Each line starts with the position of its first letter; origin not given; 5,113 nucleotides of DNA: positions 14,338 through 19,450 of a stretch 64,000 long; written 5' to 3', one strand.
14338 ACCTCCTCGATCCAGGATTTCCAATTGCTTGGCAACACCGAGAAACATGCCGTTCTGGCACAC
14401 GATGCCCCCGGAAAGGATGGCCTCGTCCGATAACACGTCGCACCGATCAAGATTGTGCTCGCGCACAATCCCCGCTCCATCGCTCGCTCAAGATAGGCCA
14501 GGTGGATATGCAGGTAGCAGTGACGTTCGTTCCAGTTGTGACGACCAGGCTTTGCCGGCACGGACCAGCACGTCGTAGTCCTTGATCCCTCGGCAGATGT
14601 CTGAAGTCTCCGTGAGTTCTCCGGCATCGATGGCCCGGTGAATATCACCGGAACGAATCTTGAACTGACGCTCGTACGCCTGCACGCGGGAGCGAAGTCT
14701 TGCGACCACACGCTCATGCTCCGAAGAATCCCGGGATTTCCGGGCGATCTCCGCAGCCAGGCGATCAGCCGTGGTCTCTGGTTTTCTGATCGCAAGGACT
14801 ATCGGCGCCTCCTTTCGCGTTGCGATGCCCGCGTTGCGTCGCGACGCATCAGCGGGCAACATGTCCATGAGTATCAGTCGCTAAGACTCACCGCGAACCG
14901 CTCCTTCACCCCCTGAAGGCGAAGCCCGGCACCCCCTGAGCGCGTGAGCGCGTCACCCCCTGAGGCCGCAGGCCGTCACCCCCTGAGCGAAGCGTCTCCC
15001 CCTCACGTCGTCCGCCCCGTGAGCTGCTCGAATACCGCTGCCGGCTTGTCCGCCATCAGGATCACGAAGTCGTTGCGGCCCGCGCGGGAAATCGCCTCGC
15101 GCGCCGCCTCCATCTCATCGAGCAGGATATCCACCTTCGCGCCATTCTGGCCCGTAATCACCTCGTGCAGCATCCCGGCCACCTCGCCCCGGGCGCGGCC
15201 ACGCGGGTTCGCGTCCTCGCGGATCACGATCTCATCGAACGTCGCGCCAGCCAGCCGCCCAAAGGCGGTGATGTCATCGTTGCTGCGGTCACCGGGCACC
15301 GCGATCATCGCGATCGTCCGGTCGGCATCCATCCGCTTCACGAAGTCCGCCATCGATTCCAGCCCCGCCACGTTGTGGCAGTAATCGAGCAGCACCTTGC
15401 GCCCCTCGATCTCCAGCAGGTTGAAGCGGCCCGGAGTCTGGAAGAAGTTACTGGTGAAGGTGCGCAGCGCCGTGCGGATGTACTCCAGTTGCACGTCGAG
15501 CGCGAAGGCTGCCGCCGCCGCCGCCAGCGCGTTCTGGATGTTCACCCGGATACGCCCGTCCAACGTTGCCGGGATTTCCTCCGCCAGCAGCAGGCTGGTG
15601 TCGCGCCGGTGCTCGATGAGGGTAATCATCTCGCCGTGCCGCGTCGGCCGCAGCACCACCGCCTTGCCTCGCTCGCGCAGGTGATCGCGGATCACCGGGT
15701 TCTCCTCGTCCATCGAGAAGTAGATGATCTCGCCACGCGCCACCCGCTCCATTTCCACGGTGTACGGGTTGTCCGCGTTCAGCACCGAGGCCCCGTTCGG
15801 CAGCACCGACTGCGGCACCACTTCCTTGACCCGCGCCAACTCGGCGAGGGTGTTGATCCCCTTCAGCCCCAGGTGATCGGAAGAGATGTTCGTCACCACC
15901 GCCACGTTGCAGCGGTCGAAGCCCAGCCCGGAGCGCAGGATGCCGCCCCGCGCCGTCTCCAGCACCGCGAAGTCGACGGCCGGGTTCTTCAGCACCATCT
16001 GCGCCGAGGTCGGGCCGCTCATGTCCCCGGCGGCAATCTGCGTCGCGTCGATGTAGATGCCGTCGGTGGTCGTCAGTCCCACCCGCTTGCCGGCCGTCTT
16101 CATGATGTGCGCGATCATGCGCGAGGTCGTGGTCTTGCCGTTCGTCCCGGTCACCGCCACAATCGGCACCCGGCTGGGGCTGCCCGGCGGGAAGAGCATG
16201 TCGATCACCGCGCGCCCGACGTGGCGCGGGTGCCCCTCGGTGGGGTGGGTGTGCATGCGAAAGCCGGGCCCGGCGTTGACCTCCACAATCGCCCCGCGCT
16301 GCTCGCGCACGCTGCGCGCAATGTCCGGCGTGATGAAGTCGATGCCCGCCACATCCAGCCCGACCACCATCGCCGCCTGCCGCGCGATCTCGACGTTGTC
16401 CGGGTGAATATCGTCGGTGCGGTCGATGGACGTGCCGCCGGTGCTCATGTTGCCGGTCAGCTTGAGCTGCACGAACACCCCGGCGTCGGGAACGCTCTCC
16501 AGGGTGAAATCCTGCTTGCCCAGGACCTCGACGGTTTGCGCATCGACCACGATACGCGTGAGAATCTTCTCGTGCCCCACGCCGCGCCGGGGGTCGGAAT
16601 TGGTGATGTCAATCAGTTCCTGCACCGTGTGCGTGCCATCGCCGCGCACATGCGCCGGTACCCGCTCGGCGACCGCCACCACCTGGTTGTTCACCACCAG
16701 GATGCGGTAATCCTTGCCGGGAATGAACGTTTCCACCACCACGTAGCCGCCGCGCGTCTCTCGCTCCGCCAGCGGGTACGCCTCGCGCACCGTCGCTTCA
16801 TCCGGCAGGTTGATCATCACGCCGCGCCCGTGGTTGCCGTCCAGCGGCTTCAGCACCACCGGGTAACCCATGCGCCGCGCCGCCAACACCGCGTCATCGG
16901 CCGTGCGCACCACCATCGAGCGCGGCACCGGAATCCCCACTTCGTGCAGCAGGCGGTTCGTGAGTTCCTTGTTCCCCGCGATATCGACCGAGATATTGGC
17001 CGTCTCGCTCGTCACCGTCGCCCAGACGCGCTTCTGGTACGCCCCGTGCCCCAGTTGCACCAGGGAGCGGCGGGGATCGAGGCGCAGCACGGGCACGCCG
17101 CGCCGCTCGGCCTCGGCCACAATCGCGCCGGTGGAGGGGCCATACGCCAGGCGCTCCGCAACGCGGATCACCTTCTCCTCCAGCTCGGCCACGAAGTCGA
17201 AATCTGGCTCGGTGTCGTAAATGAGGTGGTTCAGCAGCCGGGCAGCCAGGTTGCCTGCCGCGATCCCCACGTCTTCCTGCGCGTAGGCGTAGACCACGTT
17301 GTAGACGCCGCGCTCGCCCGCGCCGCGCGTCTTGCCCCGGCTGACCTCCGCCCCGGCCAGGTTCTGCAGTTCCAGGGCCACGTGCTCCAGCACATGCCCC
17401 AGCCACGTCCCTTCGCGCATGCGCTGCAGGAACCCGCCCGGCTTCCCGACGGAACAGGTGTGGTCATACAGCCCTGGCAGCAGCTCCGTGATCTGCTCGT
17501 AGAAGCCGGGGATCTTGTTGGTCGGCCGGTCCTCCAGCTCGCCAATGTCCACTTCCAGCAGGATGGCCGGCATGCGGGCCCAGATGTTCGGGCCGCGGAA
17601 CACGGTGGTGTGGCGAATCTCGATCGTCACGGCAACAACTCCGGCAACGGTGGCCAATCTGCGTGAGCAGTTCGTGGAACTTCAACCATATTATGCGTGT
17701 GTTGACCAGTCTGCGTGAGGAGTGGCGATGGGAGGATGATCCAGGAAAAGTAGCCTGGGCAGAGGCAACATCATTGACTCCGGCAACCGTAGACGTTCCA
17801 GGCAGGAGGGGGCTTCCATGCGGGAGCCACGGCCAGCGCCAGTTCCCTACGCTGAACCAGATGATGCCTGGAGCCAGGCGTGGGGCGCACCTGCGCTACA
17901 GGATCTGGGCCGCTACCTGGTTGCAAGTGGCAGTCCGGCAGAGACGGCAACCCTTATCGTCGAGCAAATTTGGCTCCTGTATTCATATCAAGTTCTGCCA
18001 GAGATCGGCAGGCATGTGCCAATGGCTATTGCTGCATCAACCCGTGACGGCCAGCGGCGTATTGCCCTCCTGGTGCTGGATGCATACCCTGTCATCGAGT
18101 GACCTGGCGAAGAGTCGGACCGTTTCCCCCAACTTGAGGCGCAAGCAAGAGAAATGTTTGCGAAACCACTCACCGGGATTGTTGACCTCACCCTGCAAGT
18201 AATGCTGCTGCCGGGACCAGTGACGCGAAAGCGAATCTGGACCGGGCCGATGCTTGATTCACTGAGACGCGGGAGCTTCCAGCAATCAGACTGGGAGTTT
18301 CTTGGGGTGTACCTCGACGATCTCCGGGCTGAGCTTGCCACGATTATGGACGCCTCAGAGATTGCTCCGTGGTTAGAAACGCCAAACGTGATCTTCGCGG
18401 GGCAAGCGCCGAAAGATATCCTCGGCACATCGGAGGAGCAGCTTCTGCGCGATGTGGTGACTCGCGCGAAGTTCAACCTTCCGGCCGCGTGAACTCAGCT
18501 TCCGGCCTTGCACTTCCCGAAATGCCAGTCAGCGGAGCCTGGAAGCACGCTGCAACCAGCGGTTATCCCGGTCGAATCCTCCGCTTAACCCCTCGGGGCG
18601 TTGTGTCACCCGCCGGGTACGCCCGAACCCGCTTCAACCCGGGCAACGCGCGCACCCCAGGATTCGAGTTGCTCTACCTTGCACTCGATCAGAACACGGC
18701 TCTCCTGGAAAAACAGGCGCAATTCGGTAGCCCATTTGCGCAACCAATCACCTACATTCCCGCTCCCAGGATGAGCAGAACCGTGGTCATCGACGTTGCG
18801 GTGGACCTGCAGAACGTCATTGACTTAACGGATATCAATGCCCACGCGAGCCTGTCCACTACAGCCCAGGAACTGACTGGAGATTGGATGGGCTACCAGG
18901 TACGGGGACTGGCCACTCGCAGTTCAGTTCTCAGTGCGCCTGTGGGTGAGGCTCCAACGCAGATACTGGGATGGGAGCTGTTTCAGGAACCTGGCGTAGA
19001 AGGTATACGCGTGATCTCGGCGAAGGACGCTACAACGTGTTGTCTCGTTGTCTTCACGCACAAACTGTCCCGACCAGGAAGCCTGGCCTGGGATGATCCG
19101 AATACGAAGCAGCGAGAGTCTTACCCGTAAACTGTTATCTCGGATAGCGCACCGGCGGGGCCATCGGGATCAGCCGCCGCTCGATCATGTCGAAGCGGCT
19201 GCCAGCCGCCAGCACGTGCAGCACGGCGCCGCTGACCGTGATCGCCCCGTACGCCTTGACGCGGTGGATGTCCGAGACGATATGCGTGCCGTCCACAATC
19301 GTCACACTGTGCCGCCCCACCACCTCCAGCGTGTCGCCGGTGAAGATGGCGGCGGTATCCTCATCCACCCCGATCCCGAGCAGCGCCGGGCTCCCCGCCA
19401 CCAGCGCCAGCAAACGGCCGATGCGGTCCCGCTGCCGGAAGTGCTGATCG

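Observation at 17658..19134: RES-Xre toxin-antitoxin cassette inserted between cphB and cphA, splitting the cyanophycin operon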

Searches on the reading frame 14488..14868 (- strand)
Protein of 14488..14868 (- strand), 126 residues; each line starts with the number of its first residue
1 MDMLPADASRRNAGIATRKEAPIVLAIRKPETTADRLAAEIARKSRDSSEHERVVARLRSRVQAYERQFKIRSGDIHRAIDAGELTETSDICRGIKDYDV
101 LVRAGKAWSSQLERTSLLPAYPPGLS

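Call 3: search_protein_families(library=pfam, proteins=[window:14488-14868:-], max_evalue=0.01)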
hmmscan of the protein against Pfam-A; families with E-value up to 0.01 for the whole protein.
window:14488-14868:- (126 aa): 0 families

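Call 4: search_protein_families(library=ncbifam, proteins=[window:14488-14868:-], max_evalue=0.01)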
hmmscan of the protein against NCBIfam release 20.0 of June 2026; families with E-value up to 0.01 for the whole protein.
window:14488-14868:- (126 aa): 0 families

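Call 90: search_protein_families(library=padloc, proteins=[window:14488-14868:-], max_evalue=0.01)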
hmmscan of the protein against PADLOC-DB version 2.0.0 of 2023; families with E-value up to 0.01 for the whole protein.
window:14488-14868:- (126 aa): 0 families

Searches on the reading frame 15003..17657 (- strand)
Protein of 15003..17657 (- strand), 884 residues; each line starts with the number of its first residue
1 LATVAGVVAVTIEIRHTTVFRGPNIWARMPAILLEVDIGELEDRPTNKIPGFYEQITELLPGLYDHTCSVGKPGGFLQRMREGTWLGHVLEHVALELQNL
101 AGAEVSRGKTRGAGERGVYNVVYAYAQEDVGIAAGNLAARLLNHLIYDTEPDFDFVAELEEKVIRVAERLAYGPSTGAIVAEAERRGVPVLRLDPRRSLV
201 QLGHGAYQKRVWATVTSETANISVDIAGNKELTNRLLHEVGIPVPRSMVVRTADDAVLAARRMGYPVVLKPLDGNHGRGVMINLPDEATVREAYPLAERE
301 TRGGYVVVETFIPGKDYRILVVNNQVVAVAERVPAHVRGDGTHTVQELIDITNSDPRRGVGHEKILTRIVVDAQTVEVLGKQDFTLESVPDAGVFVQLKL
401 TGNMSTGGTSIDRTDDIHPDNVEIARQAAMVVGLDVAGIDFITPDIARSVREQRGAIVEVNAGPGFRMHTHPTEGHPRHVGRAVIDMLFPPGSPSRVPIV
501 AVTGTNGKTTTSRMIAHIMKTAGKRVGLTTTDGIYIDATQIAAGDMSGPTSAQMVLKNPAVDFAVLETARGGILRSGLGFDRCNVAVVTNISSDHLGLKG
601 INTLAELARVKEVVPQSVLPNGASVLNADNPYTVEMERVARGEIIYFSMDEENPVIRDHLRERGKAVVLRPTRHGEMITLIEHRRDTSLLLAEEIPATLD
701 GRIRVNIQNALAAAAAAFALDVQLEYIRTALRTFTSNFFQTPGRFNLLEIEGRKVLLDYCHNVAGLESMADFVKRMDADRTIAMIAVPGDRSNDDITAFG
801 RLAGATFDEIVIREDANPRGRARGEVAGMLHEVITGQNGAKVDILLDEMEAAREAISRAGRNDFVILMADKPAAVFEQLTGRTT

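Call 3: search_protein_families(library=pfam, proteins=[window:15003-17657:-], max_evalue=0.01)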
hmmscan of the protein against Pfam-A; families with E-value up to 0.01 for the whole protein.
window:15003-17657:- (884 aa): 12 families
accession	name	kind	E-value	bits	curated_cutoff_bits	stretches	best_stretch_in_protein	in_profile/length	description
PF18921.5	Cyanophycin_syn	-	1.5e-43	147.8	27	1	34-146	2-114/115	Cyanophycin synthase-like N-terminal domain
PF08245.18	Mur_ligase_M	-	6.6e-25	88.7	24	1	502-717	1-200/200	Mur ligase middle domain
PF08443.16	RimK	-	5.6e-12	46.1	21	1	228-333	2-106/188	RimK-like ATP-grasp domain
PF02875.26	Mur_ligase_C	-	9.5e-12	46.3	28.4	1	743-869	1-125/127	Mur ligase, glutamate ligase domain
PF13549.11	ATP-grasp_5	-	3e-09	37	27.6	1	233-294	15-81/221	ATP-grasp domain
PF02786.22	CPSase_L_D2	-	6.7e-07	29.5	19.8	1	230-313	2-90/211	Carbamoyl-phosphate synthase L chain, ATP binding domain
PF02222.28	ATP-grasp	-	1.1e-06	28.8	27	1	236-313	2-77/179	ATP-grasp domain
PF02655.19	ATP-grasp_3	-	4.8e-06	27.2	23.2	1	227-332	1-100/160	ATP-grasp domain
PF02955.21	GSH-S_ATP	-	1.2e-05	25.3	23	1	248-336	16-106/175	Prokaryotic glutathione synthetase, ATP-grasp domain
PF01071.24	GARS_A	-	0.0009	19.6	27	1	228-323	1-100/194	Phosphoribosylglycinamide synthetase, ATP-grasp (A) domain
PF19842.5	YqeC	-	0.0016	19.1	27.6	1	500-541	1-42/145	YqeC protein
PF14397.11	ATPgrasp_ST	-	0.0044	16.7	31.4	0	226-283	18-79/278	Sugar-transfer associated ATP-grasp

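Call 4: search_protein_families(library=ncbifam, proteins=[window:15003-17657:-], max_evalue=0.01)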
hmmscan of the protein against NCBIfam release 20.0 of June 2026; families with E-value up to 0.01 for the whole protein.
window:15003-17657:- (884 aa): 74 families (the best 25 are shown)
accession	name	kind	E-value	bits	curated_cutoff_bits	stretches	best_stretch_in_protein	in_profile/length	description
TIGR02068.2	cya_phycin_syn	equivalog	0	1178.6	850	1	14-880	2-859/862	cyanophycin synthetase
NF010623.0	PRK14016.1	subfamily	0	1148.5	877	1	12-880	1-861/871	cyanophycin synthetase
NF002688.0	PRK02471.1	equivalog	5.4e-67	226.8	425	1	175-490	434-753/756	bifunctional glutamate--cysteine ligase GshA/glutathione synthetase GshB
TIGR03103.1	trio_acet_GNAT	equivalog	4.6e-54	183.9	569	1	173-491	241-543/547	N-acetylglutaminylglutamine synthetase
TIGR01435.1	glu_cys_lig_rel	equivalog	1.4e-43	149.2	656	1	179-489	420-719/719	bifunctional glutamate--cysteine ligase/glutathione synthetase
NF001126.0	PRK00139.1-4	equivalog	1e-38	133.1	373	1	493-867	100-454/486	UDP-N-acetylmuramoyl-L-alanyl-D-glutamate--2,6-diaminopimelate ligase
TIGR01085.1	murE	subfamily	6.8e-35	120.9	257.3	1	496-867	84-443/472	UDP-N-acetylmuramyl-tripeptide synthetase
NF008896.0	PRK11929.1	equivalog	1.6e-33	115.7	1023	1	496-871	111-473/965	bifunctional UDP-N-acetylmuramoyl-L-alanyl-D-glutamate--2,6-diaminopimelate ligase MurE/UDP-N-acetylmuramoyl-tripeptide--D-alanyl-D-alanine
NF001124.0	PRK00139.1-2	equivalog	5.9e-31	107.7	476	1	470-867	85-464/500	UDP-N-acetylmuramoyl-L-alanyl-D-glutamate--2,6-diaminopimelate ligase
NF010628.0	PRK14022.1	equivalog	4.2e-30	104.9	536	1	496-882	110-466/483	UDP-N-acetylmuramoyl-L-alanyl-D-glutamate--L-lysine ligase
NF053645.1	pMurC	equivalog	5.5e-24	84.7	560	2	497-653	102-249/492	pseudomurein biosynthesis peptide ligase pMurC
NF001123.0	PRK00139.1-1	equivalog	8.6e-24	84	586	1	495-871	105-464/493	UDP-N-acetylmuramoyl-L-alanyl-D-glutamate--2,6-diaminopimelate ligase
NF053648.1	pMurE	equivalog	2.4e-21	76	600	1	500-793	101-368/464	pseudomurein biosynthesis peptide ligase pMurE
TIGR00768.1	rimK_fam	subfamily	8.1e-20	71.3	143.4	2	224-332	82-193/276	RimK family alpha-L-glutamate ligase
TIGR01143.1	murF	subfamily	8.6e-18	64.5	288.6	1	497-781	74-327/418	UDP-N-acetylmuramoyl-tripeptide--D-alanyl-D-alanine ligase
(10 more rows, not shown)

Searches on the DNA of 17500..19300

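Call 79: search_rna_families(source=window, start=17500, end=19300, threshold=evalue, max_evalue=1)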
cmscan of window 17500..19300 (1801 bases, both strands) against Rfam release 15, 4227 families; matches with E-value up to 1: 0.
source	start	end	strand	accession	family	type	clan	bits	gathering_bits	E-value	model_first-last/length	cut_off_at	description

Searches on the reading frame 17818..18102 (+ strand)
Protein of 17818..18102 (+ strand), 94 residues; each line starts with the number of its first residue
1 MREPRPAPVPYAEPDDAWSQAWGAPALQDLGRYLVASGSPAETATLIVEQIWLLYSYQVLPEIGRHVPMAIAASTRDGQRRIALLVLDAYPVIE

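Call 3: search_protein_families(library=pfam, proteins=[window:17818-18102:+], max_evalue=0.01)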
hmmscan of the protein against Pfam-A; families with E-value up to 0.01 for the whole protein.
window:17818-18102:+ (94 aa): 0 families

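Call 4: search_protein_families(library=ncbifam, proteins=[window:17818-18102:+], max_evalue=0.01)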
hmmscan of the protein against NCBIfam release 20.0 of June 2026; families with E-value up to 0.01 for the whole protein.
window:17818-18102:+ (94 aa): 0 families

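Call 51: list_cluster_members(proteins=[window:17818-18099:+, window:18154-18489:+, window:18489-19127:+])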
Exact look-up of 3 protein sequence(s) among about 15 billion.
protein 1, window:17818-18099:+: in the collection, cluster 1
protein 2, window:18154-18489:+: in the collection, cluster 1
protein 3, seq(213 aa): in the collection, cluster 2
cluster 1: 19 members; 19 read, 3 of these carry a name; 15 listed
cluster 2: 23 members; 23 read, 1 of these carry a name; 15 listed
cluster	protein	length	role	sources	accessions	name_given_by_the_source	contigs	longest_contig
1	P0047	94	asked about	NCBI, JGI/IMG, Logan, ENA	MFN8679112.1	MAG: hypothetical protein U0Z70_22210 [Thermomicrobiales bacterium]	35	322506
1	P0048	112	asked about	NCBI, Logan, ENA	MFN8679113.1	MAG: hypothetical protein U0Z70_22215 [Thermomicrobiales bacterium]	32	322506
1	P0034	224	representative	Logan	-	-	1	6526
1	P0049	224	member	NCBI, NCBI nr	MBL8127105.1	MAG: hypothetical protein JNM64_05685 [Chloroflexia bacterium] | hypothetical protein [Chloroflexia bacterium]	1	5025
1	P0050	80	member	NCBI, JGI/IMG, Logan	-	-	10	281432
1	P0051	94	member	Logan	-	-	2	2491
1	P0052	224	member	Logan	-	-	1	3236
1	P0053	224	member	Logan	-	-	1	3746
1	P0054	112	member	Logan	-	-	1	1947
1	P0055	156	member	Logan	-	-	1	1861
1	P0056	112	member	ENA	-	-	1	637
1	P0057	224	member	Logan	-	-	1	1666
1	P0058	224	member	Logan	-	-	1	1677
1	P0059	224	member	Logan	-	-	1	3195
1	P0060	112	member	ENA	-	-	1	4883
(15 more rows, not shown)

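Call 75: find_encoding_contigs(protein=P0047, flank=2500, max_places=10)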
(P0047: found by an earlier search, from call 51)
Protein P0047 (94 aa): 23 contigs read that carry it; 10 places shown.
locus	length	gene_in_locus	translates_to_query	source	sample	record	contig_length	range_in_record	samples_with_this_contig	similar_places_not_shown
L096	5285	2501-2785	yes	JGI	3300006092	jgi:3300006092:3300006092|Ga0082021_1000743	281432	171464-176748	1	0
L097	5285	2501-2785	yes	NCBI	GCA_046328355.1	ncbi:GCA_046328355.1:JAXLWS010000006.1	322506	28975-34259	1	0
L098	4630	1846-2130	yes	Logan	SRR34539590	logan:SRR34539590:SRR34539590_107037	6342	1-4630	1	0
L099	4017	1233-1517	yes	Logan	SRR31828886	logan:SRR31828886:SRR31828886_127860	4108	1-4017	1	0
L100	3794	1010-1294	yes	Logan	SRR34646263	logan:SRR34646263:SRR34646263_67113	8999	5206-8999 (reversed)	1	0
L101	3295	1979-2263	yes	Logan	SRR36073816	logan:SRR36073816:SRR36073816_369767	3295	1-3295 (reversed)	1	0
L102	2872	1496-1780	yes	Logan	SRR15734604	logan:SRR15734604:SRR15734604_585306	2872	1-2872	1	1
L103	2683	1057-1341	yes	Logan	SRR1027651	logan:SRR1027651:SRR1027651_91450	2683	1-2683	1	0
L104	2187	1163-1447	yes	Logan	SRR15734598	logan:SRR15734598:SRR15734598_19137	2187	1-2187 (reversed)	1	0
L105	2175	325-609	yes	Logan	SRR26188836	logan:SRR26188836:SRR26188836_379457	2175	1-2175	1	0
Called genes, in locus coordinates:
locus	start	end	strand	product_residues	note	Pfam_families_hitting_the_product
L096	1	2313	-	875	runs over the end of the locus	PF18921:Cyanophycin_syn, PF02655:ATP-grasp_3 (faint), PF08443:RimK (weak), PF13549:ATP-grasp_5, PF02222:ATP-grasp (weak), PF02786:CPSase_L_D2 (weak), PF08245:Mur_ligase_M, PF02875:Mur_ligase_C, +1 more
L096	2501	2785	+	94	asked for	-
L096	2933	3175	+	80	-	-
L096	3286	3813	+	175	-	PF08808:RES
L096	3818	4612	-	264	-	PF03575:Peptidase_S51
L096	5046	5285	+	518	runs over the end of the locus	PF00884:Sulfatase, PF16347:SGSH_C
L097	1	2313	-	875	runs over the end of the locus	PF18921:Cyanophycin_syn, PF02655:ATP-grasp_3 (faint), PF08443:RimK (weak), PF13549:ATP-grasp_5, PF02222:ATP-grasp (weak), PF02786:CPSase_L_D2 (weak), PF08245:Mur_ligase_M, PF02875:Mur_ligase_C, +1 more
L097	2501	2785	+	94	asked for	-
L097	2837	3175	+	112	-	-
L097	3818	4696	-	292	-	PF03575:Peptidase_S51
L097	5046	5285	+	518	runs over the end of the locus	PF00884:Sulfatase, PF16347:SGSH_C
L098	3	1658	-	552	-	?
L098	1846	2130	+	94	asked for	-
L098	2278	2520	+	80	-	-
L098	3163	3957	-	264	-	PF03575:Peptidase_S51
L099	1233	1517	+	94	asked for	-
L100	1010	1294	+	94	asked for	-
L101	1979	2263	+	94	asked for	-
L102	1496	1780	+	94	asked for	-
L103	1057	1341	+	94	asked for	-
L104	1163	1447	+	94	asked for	-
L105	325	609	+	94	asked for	-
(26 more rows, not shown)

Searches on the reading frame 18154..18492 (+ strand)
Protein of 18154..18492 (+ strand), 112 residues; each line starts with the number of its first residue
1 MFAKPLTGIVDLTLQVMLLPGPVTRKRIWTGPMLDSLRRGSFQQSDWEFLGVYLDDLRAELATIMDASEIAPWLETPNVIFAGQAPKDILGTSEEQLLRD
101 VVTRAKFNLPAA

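Call 3: search_protein_families(library=pfam, proteins=[window:18154-18492:+], max_evalue=0.01)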
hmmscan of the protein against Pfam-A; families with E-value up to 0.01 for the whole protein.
window:18154-18492:+ (112 aa): 1 family
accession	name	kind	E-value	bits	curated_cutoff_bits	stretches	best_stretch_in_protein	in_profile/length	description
PF09722.15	Xre_MbcA_ParS_C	-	0.0004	20.7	24.5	1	70-101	13-41/51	Antitoxin Xre/MbcA/ParS C-terminal toxin-binding domain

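Call 4: search_protein_families(library=ncbifam, proteins=[window:18154-18492:+], max_evalue=0.01)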
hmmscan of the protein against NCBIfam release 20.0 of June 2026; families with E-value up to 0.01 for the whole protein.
window:18154-18492:+ (112 aa): 1 family
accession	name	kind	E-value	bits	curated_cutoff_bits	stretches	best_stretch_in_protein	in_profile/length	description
NF049845.1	Xre_ParS_antitoxin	subfamily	0.0005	20.1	90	1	63-105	63-106/112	type II RES/Xre toxin-antitoxin system antitoxin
